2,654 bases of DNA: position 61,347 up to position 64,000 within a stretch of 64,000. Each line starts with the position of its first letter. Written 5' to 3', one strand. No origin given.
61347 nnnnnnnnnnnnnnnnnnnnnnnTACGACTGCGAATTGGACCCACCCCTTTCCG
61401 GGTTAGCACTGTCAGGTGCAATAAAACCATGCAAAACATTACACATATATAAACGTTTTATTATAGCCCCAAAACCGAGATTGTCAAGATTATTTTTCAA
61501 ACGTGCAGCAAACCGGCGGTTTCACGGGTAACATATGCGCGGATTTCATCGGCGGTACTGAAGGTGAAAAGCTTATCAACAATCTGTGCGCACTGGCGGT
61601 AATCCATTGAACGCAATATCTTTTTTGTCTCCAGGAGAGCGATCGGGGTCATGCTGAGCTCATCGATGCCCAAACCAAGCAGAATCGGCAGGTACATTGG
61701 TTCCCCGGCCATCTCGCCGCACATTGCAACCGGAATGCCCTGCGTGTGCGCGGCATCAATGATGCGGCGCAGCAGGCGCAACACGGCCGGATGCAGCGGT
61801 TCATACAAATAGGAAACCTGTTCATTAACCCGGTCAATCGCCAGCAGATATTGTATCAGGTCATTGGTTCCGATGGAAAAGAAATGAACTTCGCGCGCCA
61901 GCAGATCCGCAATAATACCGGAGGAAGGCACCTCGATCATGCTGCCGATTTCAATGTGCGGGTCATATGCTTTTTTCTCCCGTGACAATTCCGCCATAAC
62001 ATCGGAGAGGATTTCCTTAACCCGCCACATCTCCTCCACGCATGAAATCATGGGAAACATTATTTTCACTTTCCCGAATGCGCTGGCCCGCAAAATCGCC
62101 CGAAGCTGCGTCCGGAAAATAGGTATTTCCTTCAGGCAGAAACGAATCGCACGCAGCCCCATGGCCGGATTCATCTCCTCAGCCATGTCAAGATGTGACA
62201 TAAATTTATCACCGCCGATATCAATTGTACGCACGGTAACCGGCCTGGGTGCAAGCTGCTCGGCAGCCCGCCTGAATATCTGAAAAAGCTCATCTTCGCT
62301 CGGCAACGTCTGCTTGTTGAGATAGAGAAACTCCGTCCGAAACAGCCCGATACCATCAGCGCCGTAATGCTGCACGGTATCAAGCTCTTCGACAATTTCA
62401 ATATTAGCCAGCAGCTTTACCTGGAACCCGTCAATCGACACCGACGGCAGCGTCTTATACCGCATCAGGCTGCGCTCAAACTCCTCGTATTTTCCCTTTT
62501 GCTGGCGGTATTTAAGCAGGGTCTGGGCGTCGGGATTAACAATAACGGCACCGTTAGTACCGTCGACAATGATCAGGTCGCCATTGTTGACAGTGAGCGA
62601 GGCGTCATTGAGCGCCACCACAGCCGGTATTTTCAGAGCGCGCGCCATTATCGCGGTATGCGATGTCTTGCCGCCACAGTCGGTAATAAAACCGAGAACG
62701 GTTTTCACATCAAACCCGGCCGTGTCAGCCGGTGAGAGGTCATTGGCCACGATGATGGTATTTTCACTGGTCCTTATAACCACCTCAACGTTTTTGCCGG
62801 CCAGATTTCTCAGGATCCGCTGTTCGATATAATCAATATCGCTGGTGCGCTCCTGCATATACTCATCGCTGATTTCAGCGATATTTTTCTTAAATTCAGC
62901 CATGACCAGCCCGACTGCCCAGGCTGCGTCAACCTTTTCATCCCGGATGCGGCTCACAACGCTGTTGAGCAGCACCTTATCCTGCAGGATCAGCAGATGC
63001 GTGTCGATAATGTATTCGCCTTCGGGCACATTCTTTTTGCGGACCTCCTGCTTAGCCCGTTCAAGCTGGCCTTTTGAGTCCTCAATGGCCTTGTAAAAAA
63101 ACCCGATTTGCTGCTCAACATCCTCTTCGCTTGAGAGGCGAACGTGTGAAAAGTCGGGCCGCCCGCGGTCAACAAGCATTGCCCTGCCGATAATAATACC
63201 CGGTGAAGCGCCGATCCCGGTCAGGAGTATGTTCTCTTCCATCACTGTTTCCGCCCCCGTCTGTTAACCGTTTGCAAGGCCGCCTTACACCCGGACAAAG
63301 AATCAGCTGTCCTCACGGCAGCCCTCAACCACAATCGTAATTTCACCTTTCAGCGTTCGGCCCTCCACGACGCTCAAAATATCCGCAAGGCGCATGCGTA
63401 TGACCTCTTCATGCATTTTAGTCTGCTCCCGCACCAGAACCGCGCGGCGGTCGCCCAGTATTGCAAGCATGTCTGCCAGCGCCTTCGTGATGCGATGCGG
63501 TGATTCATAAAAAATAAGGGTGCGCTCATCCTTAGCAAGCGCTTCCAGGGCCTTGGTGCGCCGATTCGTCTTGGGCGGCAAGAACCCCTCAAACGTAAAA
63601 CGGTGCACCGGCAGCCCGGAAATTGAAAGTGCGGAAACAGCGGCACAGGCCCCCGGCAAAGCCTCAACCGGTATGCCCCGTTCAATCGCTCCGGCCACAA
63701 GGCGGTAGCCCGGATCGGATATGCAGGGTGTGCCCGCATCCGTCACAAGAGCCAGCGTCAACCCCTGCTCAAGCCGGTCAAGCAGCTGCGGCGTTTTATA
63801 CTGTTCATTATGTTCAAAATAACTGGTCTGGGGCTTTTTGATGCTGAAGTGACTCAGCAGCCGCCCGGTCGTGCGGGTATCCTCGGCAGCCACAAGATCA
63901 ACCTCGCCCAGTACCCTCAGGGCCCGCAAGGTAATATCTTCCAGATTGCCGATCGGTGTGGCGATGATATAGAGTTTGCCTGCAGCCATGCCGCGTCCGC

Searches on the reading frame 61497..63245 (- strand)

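Call 72: search_protein_families(library=pfam, proteins=[window:61497-63245:-], max_evalue=0.00001)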
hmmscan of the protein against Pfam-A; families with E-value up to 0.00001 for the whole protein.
window:61497-63245:- (582 aa): 3 families
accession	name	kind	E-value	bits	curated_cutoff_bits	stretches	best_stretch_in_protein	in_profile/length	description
PF02896.24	PEP-utilizers_C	-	9.1e-112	373.4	22.8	1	262-548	6-292/293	PEP-utilising enzyme, PEP-binding domain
PF05524.18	PEP-utilisers_N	-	3.3e-27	95.5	24.4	1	9-133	1-121/121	PEP-utilising enzyme, N-terminal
PF00391.29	PEP-utilizers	-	3.1e-24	84.8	23.1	1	161-232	3-72/72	PEP-utilising enzyme, mobile domain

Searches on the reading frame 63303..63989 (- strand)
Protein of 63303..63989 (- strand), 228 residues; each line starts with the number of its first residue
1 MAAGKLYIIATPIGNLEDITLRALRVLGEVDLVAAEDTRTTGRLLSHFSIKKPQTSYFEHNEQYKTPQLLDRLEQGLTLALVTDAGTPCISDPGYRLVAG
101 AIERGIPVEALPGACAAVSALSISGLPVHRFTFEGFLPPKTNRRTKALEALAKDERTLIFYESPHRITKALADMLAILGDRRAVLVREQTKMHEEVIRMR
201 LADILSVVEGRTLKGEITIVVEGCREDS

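Call 72: search_protein_families(library=pfam, proteins=[window:63303-63989:-], max_evalue=0.00001)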
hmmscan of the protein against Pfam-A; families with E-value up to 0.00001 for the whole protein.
window:63303-63989:- (228 aa): 1 family
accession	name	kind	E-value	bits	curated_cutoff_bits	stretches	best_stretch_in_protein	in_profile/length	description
PF00590.25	TP_methylase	-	3.3e-35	122.4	27.8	1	5-204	1-211/212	Tetrapyrrole (Corrin/Porphyrin) Methylases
